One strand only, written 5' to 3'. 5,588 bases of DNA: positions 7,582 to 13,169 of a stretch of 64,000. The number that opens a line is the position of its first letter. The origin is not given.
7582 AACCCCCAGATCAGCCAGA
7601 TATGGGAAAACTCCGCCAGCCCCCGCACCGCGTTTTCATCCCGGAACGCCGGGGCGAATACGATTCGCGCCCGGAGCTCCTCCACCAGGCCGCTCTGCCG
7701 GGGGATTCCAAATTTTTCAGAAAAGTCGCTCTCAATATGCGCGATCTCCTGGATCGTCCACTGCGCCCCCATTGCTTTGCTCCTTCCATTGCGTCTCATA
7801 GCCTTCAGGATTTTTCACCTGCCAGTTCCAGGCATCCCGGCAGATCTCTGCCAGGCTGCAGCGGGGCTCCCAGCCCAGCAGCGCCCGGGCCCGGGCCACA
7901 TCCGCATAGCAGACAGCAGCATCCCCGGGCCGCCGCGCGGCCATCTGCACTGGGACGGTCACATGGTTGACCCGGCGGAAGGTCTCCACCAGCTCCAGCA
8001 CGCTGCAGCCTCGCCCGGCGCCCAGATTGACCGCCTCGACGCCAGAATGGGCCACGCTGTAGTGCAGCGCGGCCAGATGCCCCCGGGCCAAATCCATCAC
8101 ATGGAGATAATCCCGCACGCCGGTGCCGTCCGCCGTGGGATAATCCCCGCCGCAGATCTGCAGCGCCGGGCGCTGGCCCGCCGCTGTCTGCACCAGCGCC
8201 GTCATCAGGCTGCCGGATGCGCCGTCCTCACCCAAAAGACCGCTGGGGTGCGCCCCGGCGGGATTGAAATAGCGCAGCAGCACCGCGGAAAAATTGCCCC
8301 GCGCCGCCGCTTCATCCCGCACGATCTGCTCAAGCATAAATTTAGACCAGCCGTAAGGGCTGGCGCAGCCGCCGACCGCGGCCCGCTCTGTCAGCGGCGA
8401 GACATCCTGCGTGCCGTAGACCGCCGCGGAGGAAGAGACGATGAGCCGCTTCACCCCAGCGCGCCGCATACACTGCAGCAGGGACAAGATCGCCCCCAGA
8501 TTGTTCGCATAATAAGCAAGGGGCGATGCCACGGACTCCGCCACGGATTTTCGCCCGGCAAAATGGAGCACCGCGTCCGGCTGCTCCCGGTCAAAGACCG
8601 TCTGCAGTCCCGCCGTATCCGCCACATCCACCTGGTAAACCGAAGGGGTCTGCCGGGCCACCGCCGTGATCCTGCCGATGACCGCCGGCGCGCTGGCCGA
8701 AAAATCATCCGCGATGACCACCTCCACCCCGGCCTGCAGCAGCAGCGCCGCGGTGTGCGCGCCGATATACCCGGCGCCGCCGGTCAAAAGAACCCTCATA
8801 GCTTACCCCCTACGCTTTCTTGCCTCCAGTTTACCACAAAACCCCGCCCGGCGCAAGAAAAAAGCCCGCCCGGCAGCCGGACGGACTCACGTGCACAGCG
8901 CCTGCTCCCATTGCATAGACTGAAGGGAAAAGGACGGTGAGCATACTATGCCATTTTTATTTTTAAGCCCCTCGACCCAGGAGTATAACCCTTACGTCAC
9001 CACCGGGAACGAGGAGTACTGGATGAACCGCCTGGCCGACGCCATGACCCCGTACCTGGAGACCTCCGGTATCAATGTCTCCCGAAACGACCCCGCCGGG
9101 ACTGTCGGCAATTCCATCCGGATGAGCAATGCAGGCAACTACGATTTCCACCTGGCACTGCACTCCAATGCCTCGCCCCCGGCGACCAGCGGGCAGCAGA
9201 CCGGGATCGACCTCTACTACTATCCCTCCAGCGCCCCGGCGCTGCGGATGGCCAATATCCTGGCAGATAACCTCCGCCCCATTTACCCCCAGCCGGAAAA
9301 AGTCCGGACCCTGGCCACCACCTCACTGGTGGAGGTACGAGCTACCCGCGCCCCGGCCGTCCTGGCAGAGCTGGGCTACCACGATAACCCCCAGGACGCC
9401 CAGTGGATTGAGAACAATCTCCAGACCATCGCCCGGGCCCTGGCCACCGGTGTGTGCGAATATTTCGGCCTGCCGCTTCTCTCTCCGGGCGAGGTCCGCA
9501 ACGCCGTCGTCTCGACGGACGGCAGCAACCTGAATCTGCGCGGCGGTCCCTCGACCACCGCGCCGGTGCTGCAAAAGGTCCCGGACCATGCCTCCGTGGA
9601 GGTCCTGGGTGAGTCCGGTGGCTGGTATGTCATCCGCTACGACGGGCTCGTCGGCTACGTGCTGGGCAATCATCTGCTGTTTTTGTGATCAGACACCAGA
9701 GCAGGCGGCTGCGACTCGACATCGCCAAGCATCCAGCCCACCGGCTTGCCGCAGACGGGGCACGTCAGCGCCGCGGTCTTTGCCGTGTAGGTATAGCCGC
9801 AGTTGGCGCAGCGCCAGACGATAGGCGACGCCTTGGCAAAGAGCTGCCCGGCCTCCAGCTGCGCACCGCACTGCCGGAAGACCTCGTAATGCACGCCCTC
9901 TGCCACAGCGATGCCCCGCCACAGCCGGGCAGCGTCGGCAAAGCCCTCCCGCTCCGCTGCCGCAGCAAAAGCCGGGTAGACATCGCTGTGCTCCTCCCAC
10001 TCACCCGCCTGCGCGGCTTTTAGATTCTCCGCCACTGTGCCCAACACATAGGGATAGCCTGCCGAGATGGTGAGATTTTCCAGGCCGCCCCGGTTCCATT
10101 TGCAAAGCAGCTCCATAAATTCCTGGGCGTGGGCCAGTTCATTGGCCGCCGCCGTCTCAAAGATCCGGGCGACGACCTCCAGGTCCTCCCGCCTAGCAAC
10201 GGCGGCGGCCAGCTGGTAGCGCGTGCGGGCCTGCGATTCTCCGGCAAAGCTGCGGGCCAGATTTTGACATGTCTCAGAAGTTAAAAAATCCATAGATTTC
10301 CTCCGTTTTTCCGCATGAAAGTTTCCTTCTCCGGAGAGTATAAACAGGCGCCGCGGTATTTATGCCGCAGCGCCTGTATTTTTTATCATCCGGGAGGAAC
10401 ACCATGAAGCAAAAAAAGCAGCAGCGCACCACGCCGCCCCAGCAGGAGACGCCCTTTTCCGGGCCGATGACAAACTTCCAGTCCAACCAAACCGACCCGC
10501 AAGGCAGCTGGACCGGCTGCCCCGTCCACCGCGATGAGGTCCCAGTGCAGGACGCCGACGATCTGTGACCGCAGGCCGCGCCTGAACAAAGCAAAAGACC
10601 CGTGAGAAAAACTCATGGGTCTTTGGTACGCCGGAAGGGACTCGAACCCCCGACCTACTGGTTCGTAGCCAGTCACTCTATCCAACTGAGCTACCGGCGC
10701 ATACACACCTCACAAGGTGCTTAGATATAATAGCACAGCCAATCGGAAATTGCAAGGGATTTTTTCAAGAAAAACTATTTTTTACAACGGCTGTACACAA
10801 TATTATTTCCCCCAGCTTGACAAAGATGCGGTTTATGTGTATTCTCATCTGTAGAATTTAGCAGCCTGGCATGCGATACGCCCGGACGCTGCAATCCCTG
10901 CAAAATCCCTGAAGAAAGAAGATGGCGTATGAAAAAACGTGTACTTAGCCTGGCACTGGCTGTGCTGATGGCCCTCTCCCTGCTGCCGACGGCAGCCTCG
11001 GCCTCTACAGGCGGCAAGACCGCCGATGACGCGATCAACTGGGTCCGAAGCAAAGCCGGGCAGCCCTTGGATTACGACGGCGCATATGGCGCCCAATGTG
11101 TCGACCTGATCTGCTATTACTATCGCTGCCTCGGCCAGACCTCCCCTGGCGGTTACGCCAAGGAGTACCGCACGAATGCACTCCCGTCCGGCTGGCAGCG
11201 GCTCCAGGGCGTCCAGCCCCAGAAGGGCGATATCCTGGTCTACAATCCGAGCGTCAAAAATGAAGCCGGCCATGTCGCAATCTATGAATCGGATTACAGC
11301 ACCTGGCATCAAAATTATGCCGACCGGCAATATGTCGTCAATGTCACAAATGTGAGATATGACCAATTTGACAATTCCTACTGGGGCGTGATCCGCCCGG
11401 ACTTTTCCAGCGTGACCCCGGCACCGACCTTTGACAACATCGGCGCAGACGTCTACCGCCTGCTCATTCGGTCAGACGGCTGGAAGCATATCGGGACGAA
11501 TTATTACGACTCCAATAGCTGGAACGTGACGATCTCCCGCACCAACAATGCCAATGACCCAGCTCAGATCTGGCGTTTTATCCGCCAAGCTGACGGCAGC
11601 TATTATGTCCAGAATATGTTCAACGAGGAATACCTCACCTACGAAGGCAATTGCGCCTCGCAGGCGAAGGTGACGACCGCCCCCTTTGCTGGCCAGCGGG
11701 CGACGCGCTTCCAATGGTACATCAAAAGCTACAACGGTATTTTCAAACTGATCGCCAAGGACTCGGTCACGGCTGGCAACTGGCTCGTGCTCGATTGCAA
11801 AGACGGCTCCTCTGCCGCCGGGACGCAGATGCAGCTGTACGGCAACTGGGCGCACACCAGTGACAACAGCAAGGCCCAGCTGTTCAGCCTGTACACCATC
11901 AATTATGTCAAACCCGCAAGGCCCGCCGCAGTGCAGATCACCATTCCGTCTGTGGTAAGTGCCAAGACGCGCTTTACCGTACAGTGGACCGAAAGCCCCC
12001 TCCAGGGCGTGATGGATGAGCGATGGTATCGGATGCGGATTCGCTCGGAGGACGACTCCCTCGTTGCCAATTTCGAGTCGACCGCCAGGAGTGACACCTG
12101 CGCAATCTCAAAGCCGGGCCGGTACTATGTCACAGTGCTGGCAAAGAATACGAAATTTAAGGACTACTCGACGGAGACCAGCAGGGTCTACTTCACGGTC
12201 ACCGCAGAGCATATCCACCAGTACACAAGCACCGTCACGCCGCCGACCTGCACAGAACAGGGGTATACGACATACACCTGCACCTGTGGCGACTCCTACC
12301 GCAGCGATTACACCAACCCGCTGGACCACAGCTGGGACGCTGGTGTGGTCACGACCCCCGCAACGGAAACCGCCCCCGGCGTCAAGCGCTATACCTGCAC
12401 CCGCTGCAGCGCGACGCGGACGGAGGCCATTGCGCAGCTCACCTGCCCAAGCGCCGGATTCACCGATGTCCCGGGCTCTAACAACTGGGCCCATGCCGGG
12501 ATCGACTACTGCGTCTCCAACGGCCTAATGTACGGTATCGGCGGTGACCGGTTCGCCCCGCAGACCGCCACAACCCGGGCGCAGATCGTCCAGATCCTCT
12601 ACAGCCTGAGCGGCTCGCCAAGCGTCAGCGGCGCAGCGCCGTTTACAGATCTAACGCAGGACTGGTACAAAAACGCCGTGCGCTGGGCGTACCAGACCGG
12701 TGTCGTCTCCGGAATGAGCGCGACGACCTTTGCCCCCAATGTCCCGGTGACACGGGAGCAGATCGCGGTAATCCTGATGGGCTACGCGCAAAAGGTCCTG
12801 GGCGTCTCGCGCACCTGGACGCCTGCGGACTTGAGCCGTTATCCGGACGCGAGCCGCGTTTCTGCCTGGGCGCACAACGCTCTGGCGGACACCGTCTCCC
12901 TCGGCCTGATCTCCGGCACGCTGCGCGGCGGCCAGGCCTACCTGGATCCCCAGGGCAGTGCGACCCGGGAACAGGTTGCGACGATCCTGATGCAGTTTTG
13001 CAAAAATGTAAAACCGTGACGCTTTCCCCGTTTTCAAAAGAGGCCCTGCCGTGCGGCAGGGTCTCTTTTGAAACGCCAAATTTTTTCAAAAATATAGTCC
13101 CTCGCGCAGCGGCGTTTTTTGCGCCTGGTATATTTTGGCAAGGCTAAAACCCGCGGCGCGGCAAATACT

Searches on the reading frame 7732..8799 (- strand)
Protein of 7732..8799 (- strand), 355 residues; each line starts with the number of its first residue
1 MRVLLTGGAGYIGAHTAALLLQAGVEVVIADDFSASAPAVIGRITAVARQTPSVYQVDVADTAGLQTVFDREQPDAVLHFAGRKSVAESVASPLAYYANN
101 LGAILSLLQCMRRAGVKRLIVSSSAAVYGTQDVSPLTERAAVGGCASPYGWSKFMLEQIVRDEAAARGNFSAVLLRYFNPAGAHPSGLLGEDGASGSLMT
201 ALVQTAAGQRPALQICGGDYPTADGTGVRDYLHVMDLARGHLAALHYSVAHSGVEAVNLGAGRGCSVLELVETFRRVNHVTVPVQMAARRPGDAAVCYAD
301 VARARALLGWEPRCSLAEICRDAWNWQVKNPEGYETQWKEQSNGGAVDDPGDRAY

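Call 7: search_protein_families(library=pfam, proteins=[window:7732-8799:-], max_evalue=0.001)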
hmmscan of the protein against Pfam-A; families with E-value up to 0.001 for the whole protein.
window:7732-8799:- (355 aa): 9 families
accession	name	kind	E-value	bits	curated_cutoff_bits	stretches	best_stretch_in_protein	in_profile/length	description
PF16363.11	GDP_Man_Dehyd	-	5.4e-53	181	27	1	4-322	1-331/332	GDP-mannose 4,6 dehydratase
PF01370.27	Epimerase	-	1.7e-49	168.9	20.9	1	3-260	1-240/240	NAD dependent epimerase/dehydratase family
PF04321.23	RmlD_sub_bind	-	7.5e-10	38.8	27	1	1-164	1-140/287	RmlD substrate binding domain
PF01073.25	3Beta_HSD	-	5.6e-09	35.9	22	1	5-160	2-157/280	3-beta hydroxysteroid dehydrogenase/isomerase family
PF02719.21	Polysacc_synt_2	-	3.3e-07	30.2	20.2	1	3-128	1-133/293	Polysaccharide biosynthesis protein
PF13460.12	NAD_binding_10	-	3.2e-06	27.6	27.2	1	7-132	1-108/184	NAD(P)H-binding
PF00106.31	adh_short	-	6.5e-05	22.9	26.6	1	3-70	3-69/195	short chain dehydrogenase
PF07993.18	NAD_binding_4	-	0.0004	20.1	20.1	0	73-171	88-198/258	Male sterility protein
PF13561.12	adh_short_C2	-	0.00081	19.5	27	0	12-165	8-159/236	Enoyl-(Acyl carrier protein) reductase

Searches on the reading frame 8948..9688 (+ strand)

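Call 7: search_protein_families(library=pfam, proteins=[window:8948-9688:+], max_evalue=0.001)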
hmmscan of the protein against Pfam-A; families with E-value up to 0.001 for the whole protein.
window:8948-9688:+ (246 aa): 3 families
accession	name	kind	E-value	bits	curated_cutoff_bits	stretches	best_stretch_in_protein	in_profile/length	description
PF01520.23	Amidase_3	-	9.4e-15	55.5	27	1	21-170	21-173/174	N-acetylmuramoyl-L-alanine amidase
PF08239.17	SH3_3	-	1.7e-13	50.9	27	1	193-242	1-52/54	Bacterial SH3 domain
PF06347.19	SH3_4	-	2.7e-05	24.3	24.1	1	193-238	3-49/56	Bacterial SH3 domain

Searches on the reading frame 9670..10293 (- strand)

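Call 7: search_protein_families(library=pfam, proteins=[window:9670-10293:-], max_evalue=0.001)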
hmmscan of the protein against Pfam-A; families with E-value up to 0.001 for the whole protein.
window:9670-10293:- (207 aa): 4 families
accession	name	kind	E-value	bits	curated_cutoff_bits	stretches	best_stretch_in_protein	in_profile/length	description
PF02915.23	Rubrerythrin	-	5.1e-23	82.4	22.8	1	11-141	2-135/137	Rubrerythrin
PF21349.2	RUBY_RBDX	-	4.4e-08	32.9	26.5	1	160-184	1-25/30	Rubrerythrin, rubredoxin-like domain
PF01155.25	HypA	-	3.1e-05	24.4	28.9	1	136-184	41-95/112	Hydrogenase/urease nickel incorporation, metallochaperone, hypA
PF00210.30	Ferritin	-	0.00021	21.7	24.5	1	11-65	3-57/142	Ferritin-like domain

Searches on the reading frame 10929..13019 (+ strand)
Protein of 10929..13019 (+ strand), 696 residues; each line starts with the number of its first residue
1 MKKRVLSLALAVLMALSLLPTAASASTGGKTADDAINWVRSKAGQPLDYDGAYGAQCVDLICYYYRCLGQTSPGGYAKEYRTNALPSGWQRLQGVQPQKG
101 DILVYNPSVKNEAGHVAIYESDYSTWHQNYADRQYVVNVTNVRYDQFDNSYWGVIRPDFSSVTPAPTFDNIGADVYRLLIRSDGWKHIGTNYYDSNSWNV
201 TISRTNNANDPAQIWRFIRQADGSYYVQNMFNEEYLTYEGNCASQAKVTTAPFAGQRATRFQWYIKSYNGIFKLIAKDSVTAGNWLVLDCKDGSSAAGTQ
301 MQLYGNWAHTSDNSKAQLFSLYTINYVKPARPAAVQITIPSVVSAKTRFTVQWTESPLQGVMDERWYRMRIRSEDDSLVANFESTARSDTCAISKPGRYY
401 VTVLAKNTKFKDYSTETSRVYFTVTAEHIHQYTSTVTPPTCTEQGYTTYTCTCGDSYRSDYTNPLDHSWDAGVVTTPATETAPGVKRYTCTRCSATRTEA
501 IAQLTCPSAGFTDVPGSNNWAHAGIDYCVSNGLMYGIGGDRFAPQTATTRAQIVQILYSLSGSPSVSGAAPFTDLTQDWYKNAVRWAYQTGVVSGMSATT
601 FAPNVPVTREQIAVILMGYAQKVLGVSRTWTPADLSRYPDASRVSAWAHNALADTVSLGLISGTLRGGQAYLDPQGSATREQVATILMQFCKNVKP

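Call 7: search_protein_families(library=pfam, proteins=[window:10929-13019:+], max_evalue=0.001)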
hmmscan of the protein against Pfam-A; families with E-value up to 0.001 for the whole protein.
window:10929-13019:+ (696 aa): 3 families
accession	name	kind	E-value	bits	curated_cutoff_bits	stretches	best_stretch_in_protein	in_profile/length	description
PF00395.25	SLH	-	9.6e-28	96.3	20.8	2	571-613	1-44/44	S-layer homology domain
PF05257.22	CHAP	-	3.9e-09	37.3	26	1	51-121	6-68/81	CHAP domain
PF14200.12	RicinB_lectin_2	-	1.5e-08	35.6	25.6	1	212-304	2-89/89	Ricin-type beta-trefoil lectin domain-like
